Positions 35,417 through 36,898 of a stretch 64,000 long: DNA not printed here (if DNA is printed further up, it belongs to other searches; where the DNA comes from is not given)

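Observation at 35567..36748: PIG-V (GPI mannosyltransferase II, GT76)-like enzyme in a bacterial locus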

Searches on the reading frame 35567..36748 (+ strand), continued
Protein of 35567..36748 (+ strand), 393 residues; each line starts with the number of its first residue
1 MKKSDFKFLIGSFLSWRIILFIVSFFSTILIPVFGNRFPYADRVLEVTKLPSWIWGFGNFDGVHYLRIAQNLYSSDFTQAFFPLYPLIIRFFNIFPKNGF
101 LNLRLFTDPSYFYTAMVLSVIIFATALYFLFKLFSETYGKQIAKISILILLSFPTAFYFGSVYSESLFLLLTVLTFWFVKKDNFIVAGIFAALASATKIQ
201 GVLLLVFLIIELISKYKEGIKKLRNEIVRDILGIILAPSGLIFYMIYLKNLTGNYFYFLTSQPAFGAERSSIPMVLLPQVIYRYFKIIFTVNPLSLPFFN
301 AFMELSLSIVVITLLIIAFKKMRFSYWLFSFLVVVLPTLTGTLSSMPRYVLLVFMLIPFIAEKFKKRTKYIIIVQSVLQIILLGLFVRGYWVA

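Call 29: fold_search(model_id=the predicted structure, library=pdb)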
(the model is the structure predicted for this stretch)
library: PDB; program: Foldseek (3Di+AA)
matches with E <= 10: 210; with E <= 0.001: 0
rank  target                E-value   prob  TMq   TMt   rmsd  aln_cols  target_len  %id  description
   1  8age_A                2.2e-03  1.00  0.41  0.28  13.3       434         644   13  Structure of yeast oligosaccharylransferase complex with acceptor peptide bound (released 2022-12-07)
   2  9wno_A                2.7e-03  1.00  0.51  0.50  12.1       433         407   13  Cryo-EM structure of Candida glabrata GPI mannosyltransferase I bound to Dol-P-Man (released 2025-12-03)
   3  8agc_A                3.9e-03  1.00  0.39  0.24  15.2       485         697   12  Structure of yeast oligosaccharylransferase complex with lipid-linked oligosaccharide and non-acceptor peptide bound (released 2022-12-07)
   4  7bve_A                4.6e-03  1.00  0.40  0.18  13.0       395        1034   14  Cryo-EM structure of Mycobacterium smegmatis arabinosyltransferase EmbC2-AcpM2 in complex with ethambutol (released 2020-04-29)
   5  8imx_U                5.6e-03  1.00  0.48  0.46  11.1       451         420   12  Cryo-EM structure of GPI-T with a chimeric GPI-anchored protein (released 2023-08-16)
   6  7oci_F                5.6e-03  1.00  0.41  0.28  14.3       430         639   13  Cryo-EM structure of yeast Ost6p containing oligosaccharyltransferase complex (released 2022-02-16)
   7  3wak                  6.1e-03  1.00  0.46  0.25  14.0       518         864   12  Crystal structure of the Archaeoglobus fulgidus oligosaccharyltransferase (O29867_ARCFU) in the apo form (released 2013-10-30)
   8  3waj                  6.4e-03  1.00  0.40  0.24  16.0       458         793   13  Crystal structure of the Archaeoglobus fulgidus oligosaccharyltransferase (O29867_ARCFU) complex with Zn and sulfate (released 2013-10-30)
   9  6ezn_F                7.9e-03  1.00  0.40  0.27  14.1       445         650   13  Cryo-EM structure of the yeast oligosaccharyltransferase (OST) complex (released 2018-01-17)
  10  6s7t_A                1.0e-02  1.00  0.45  0.28  14.3       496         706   12  Cryo-EM structure of human oligosaccharyltransferase complex OST-B (released 2019-12-18)
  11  9s6t_A                1.2e-02  1.00  0.42  0.36   9.3       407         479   12  Ternary cryo-EM structure of chicken ALG12 with Dol25-PP-GlcNAc2Man7, Dol25-P-Man, and Fab (released 2026-03-18)
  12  5gmy_A                1.2e-02  1.00  0.43  0.24  15.5       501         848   12  Crystal structure of the Archaeoglobus fulgidus oligosaccharyltransferase (O29867_ARCFU) tethered with an acceptor pep (released 2017-02-01)
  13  6c26_A                1.2e-02  1.00  0.42  0.29  13.9       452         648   13  The Cryo-EM structure of a eukaryotic oligosaccharyl transferase complex (released 2018-01-31)
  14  9dlh                  1.2e-02  1.00  0.42  0.30   9.8       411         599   13  donor substrate analog-bound AftB (released 2025-06-25)
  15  7w72_U                1.4e-02  1.00  0.50  0.47  11.8       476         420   12  Structure of a human glycosylphosphatidylinositol (GPI) transamidase (released 2022-02-16)
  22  9dm5                  3.5e-02  1.00  0.43  0.44  10.0       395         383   12  Product-Bound mannosyltransferase PimE (released 2025-06-25)
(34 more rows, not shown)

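Call 34: search_protein_families(library=pfam, alignment_id=A1, max_evalue=0.01)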
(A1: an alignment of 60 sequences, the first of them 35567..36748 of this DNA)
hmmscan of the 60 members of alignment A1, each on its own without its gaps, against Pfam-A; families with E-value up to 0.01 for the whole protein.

A. member 1, window:35567-36748:+ (393 aa): 3 families
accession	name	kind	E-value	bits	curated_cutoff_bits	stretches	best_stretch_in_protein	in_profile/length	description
PF04188.19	Mannosyl_trans2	-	4.6e-10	39.8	22.4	1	53-234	54-237/443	Mannosyltransferase (PIG-V)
PF09594.16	GT87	-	4.8e-05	23.7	25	1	103-210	14-122/237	Glycosyltransferase family 87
PF13231.12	PMT_2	-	5.7e-05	23.8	26.1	1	115-217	24-135/160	Dolichyl-phosphate-mannose-protein mannosyltransferase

B. families by the number of members that match (of 60 scanned): 4 families
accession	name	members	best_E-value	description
PF04188.19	Mannosyl_trans2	60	3.1e-15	Mannosyltransferase (PIG-V)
PF09594.16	GT87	24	1.9e-07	Glycosyltransferase family 87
PF13231.12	PMT_2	18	2.3e-05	Dolichyl-phosphate-mannose-protein mannosyltransferase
PF05751.16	FixH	1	0.0072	FixH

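Call 52: search_protein_representatives(alignment_id=A1)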
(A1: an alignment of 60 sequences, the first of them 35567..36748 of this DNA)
Query: 60 sequences, 394 profile positions. Proteins with E-value up to 0.001 (for the whole library): 14418; up to 1e-10: 9227; up to 1e-30: 1386. The best 150 are listed.
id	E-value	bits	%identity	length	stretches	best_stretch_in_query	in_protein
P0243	2.8e-165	566.8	-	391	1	6-394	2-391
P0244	1.8e-112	392.9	-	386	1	8-394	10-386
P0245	1.2e-104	367.1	-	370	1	8-394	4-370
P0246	3.2e-102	359.2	-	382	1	5-394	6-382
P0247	3.1e-98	346.1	-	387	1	7-394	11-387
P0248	4.6e-95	335.6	-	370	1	5-394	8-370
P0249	4.9e-95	335.5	-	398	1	6-394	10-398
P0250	1.4e-94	334.0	-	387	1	8-394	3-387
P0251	2.2e-93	330.1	-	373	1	8-394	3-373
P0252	3.4e-92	326.2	-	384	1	3-394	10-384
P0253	2.3e-91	323.5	-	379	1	8-394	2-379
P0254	4.5e-90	319.2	-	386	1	5-394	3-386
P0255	3.3e-89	316.3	-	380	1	3-394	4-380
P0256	1.6e-88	314.0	-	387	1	7-394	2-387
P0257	2.0e-88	313.7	-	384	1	6-394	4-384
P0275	2.7e-83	296.9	-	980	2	5-394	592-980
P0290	5.0e-81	289.4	-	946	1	6-394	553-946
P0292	2.7e-80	287.0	-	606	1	8-394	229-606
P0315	1.0e-76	275.2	-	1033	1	10-394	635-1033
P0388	5.4e-69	249.8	-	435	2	9-215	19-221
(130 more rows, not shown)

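Call 53: search_protein_families(library=pfam, proteins=[P0275, P0290, P0315, P0292], max_evalue=0.001)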
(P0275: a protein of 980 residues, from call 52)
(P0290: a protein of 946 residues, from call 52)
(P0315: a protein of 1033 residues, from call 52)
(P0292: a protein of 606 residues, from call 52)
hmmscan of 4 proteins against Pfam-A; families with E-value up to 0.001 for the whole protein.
P0275 (980 aa): 1 family
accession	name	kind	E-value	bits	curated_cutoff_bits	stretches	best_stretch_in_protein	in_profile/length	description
PF10131.15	PTPS_related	-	2.4e-08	33.3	26.4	1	112-435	22-303/621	6-pyruvoyl-tetrahydropterin synthase related domain; membrane protein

P0290 (946 aa): 0 families

P0315 (1033 aa): 1 family
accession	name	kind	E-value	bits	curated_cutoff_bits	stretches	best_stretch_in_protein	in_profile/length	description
PF04188.19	Mannosyl_trans2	-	9.6e-12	45.4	22.4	1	640-823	20-206/443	Mannosyltransferase (PIG-V)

P0292 (606 aa): 0 families

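Call 57: search_dna_similar(query=window:35567-36748:+, collection=plasmids, mode=protein, max_evalue=0.001, max_rows=25)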
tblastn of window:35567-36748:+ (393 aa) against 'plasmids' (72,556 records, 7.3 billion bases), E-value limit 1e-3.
No match.

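Call 66: find_homologous_proteins(query=P0388, max_evalue=0.001)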
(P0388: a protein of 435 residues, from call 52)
Query P0388 (435 aa): 1752 proteins with E <= 0.001 among 8000 candidates; the best 120 are listed.
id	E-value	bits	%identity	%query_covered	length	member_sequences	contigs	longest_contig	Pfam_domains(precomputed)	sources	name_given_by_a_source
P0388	2.6e-278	941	100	100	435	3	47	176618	-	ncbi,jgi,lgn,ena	-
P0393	3.0e-199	681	75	96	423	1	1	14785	-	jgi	-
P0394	3.1e-197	674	74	100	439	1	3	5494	-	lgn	-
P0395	8.3e-194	663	74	96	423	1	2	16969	-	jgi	-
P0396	2.5e-189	648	69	100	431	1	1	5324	-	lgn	-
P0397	7.1e-94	333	46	94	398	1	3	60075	-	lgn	-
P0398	2.2e-93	332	46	96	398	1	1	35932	-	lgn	-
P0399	4.5e-93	331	45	98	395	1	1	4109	-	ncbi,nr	ncbi:MAG: hypothetical protein GF390_03175 [Candidatus Pacebacteria bacterium]|nr:hypothetical prote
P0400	4.8e-93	331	47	95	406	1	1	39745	-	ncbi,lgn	ncbi:MAG TPA: hypothetical protein VF209_03500 [Patescibacteria group bacterium]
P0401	1.0e-91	326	45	95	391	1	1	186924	-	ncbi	-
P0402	5.4e-91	324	46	95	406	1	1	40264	-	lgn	-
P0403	9.0e-91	323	44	97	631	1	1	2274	-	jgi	jgi:hypothetical protein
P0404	1.9e-90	322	45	95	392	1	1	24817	-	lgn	-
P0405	3.3e-89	318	47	94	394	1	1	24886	-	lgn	-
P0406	2.2e-88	315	45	96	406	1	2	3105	-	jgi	jgi:hypothetical protein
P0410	1.4e-87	313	44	96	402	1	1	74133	PF04188.19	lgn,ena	-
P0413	2.0e-87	312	47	95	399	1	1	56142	PF04188.19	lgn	-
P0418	1.7e-86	309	44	95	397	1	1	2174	PF04188.19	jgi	-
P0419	3.0e-86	308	44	96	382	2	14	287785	-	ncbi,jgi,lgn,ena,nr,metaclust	ncbi:MAG: hypothetical protein A2383_01700 [Candidatus Pacebacteria bacterium RIFOXYB1_FULL_39_46]|n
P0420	3.7e-86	308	45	94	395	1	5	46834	PF04188.19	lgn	-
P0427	2.5e-85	305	45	90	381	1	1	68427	PF04188.19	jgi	jgi:hypothetical protein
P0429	1.0e-84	303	42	94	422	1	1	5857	PF04188.19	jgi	-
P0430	1.1e-84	303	44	97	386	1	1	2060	PF04188.19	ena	-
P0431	1.5e-84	303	43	95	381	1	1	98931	PF04188.19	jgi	jgi:hypothetical protein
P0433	1.6e-84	303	42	93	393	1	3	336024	PF04188.19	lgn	-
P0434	1.7e-84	302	43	98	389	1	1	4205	PF04188.19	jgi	jgi:hypothetical protein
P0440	4.8e-84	301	44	96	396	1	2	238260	PF09594.17,PF04188.19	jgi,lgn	-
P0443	8.6e-84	300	44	94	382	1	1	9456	PF04188.19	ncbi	-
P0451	2.0e-83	299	44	97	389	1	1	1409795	PF04188.19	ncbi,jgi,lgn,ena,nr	ncbi:MAG TPA: mannosyltransferase family protein [Vitreimonas sp.]|nr:mannosyltransferase family pro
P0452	2.9e-83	298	43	94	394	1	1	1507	PF26314.1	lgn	-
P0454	5.2e-83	298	45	97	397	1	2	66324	PF04188.19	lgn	-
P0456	7.0e-83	297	41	92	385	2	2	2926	PF09594.17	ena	-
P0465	1.7e-82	296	43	94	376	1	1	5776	PF04188.19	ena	-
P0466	1.9e-82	296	44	96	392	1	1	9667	PF04188.19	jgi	jgi:hypothetical protein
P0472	4.3e-82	295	44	96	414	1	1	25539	PF04188.19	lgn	-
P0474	5.0e-82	294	42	96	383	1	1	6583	PF13231.13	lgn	-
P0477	6.4e-82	294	43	97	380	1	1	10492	PF26314.1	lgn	-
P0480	1.2e-81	293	43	94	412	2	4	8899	PF04188.19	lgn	-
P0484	1.7e-81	293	42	94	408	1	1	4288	PF04188.19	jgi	jgi:Gpi18-like mannosyltransferase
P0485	1.7e-81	293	42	96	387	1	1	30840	PF04188.19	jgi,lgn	jgi:Gpi18-like mannosyltransferase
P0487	2.4e-81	292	43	98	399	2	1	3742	PF04188.19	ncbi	-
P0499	1.0e-80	290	44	95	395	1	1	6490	PF04188.19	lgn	-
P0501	1.3e-80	290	39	100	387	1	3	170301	PF04188.19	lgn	-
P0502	1.3e-80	290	41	95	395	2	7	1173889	PF04188.19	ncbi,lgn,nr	ncbi:MAG: hypothetical protein BroJett025_05080 [Patescibacteria group bacterium]|nr:MAG: hypothetic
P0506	3.4e-80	288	42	96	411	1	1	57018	PF04188.19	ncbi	-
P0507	3.8e-80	288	40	96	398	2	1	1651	PF04188.19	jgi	-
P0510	4.9e-80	288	42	96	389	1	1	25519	PF04188.19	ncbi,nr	ncbi:MAG: hypothetical protein GF381_00870 [Candidatus Pacebacteria bacterium]|nr:hypothetical prote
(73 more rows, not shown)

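Call 67: search_protein_families(library=pfam, proteins=[P0452, P0477, P0388, P0399, P0419], max_evalue=0.1)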
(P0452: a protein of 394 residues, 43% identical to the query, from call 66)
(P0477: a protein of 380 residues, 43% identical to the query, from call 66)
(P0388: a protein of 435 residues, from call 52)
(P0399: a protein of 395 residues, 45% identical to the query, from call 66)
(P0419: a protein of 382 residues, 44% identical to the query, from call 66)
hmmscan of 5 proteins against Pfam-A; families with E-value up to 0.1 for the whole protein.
P0452 (394 aa): 1 family
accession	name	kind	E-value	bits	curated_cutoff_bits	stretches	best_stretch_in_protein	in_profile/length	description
PF07757.19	AdoMet_MTase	-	0.036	14.7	27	0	197-246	42-90/115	Predicted AdoMet-dependent methyltransferase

P0477 (380 aa): 1 family
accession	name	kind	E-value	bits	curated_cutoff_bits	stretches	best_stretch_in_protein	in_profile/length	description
PF09594.16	GT87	-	0.00071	19.8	25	1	98-321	19-236/237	Glycosyltransferase family 87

P0388 (435 aa): 0 families

P0399 (395 aa): 1 family
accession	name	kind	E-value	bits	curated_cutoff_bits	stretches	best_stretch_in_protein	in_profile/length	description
PF13231.12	PMT_2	-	0.00049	20.8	26.1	1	84-209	4-133/160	Dolichyl-phosphate-mannose-protein mannosyltransferase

P0419 (382 aa): 0 families
